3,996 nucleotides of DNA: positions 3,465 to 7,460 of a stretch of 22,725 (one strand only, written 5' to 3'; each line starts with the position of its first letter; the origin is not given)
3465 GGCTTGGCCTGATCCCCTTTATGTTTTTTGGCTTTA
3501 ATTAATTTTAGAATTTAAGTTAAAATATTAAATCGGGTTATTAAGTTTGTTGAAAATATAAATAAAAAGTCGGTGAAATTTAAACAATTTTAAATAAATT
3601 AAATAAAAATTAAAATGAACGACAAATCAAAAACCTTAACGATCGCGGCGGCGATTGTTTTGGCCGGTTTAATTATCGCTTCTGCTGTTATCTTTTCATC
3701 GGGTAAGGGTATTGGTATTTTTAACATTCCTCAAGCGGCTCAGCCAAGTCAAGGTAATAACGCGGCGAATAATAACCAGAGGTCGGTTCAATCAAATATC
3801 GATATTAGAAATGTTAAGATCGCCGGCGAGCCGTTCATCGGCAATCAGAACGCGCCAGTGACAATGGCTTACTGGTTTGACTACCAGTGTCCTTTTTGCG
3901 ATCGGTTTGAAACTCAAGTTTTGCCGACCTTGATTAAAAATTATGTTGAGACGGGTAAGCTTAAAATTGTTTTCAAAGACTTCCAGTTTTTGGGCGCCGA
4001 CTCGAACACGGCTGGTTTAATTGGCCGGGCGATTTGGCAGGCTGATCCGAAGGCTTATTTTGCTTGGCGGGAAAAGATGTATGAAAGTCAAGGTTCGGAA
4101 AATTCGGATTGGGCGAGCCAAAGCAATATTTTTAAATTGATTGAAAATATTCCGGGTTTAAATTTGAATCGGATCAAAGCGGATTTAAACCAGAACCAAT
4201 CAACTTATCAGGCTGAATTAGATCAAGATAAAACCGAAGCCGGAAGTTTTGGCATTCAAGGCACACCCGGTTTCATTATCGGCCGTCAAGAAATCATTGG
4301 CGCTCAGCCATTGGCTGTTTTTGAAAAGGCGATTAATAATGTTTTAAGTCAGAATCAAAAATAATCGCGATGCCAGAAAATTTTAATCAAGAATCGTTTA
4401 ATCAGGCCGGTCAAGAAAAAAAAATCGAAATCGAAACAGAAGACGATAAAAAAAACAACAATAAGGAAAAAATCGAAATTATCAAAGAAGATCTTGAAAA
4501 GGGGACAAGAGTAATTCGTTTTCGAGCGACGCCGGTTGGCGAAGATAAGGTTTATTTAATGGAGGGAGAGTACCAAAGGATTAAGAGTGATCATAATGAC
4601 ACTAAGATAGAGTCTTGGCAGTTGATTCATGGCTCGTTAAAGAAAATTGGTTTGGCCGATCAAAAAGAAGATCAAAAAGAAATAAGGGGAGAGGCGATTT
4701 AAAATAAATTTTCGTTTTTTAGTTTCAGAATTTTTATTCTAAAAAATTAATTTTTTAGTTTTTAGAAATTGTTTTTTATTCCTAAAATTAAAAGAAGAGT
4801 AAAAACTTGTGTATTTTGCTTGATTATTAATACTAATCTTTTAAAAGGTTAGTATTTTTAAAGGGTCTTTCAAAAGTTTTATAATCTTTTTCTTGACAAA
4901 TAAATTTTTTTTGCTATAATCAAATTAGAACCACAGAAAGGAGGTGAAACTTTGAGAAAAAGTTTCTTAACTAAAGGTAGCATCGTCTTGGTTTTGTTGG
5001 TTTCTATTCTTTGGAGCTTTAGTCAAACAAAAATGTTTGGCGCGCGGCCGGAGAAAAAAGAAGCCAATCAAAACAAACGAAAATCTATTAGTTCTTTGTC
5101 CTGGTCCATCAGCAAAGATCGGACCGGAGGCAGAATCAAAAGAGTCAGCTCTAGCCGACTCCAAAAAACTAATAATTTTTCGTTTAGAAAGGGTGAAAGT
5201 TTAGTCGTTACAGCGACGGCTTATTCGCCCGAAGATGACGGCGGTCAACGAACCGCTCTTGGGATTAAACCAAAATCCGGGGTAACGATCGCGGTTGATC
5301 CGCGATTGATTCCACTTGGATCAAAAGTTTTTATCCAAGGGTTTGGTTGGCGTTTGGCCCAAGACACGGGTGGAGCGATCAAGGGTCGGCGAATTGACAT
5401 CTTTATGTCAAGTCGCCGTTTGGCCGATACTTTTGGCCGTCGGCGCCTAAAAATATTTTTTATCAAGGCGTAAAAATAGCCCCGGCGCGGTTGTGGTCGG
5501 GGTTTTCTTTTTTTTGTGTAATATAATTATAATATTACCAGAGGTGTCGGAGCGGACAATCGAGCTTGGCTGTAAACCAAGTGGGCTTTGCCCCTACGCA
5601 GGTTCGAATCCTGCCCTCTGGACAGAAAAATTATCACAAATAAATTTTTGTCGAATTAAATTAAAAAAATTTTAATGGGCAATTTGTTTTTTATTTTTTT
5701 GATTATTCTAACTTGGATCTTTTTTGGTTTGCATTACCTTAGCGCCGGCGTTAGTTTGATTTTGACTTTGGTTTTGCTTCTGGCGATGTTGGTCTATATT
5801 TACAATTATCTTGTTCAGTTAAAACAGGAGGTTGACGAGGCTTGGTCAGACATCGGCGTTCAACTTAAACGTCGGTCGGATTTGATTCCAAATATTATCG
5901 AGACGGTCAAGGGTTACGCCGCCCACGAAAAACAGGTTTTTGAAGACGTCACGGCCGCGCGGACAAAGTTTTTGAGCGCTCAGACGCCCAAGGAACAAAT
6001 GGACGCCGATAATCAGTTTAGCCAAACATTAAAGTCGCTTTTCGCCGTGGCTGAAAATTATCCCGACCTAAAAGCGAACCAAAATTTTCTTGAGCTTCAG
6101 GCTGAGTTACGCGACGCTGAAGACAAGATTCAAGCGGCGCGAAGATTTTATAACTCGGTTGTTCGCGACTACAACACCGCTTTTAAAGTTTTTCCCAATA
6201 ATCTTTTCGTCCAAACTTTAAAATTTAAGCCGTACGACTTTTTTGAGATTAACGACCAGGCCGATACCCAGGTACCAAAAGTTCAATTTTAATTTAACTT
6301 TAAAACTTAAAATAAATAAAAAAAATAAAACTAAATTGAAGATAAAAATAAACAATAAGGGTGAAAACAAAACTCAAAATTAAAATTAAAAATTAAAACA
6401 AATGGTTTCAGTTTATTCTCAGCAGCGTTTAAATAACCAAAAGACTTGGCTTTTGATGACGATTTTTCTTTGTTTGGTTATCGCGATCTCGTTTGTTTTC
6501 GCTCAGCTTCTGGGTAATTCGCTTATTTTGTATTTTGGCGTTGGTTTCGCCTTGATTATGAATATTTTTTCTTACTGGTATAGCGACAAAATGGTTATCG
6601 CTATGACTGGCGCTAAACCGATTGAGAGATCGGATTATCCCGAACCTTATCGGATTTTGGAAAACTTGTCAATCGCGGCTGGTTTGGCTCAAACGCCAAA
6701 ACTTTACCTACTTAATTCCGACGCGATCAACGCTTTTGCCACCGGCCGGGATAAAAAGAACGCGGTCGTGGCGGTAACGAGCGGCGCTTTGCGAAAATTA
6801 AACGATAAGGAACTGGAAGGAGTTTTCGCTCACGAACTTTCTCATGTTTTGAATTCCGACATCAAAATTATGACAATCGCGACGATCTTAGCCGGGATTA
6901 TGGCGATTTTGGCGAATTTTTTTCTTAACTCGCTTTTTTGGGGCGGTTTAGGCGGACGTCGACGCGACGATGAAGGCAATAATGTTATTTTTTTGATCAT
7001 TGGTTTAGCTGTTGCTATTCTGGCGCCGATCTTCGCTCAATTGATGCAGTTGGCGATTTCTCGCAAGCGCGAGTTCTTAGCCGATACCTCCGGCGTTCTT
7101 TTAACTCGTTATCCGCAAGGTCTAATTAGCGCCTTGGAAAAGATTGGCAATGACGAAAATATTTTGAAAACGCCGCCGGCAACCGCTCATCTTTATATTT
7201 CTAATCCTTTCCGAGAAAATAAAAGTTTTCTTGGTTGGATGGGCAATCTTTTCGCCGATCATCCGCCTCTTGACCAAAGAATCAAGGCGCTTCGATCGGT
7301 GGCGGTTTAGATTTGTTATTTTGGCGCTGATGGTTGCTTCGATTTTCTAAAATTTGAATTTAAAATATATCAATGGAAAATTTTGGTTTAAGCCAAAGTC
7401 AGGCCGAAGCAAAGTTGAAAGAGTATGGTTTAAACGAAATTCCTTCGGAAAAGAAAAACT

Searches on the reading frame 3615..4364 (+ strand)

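Call 65: search_protein_families(library=pfam, proteins=[window:3615-4364:+], max_evalue=0.0001)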
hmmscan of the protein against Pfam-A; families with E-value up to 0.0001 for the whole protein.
window:3615-4364:+ (249 aa): 3 families
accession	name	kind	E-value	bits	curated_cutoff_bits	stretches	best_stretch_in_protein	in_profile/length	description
PF13462.12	Thioredoxin_4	-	2e-27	96.9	23.2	1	71-241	4-164/165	Thioredoxin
PF01323.26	DSBA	-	1.5e-15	57.9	25.6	1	86-240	4-190/191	DSBA-like thioredoxin domain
PF13098.12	Thioredoxin_2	-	8.5e-05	23.3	27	0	79-239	4-103/104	Thioredoxin-like domain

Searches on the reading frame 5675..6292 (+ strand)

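Call 65: search_protein_families(library=pfam, proteins=[window:5675-6292:+], max_evalue=0.0001)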
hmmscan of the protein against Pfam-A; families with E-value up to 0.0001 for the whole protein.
window:5675-6292:+ (205 aa): 1 family
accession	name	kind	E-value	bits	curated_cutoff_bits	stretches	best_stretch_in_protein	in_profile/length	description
PF04011.17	LemA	-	7.1e-60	201.6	26.2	1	56-205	1-149/149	LemA family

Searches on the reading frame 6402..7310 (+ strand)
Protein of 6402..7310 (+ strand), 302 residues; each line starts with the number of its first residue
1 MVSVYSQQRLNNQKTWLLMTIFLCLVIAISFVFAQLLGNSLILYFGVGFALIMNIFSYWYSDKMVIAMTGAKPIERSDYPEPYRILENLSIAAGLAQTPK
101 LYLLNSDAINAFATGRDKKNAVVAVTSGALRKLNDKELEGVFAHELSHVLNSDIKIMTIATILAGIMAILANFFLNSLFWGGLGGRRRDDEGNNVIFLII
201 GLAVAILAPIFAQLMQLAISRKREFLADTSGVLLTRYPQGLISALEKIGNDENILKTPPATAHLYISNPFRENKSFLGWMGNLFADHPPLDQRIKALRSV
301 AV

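Call 65: search_protein_families(library=pfam, proteins=[window:6402-7310:+], max_evalue=0.0001)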
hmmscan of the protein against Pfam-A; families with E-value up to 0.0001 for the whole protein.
window:6402-7310:+ (302 aa): 1 family
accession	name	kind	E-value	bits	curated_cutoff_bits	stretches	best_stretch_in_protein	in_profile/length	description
PF01435.24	Peptidase_M48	-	3.8e-29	102.3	20.3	1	84-299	9-184/186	Peptidase family M48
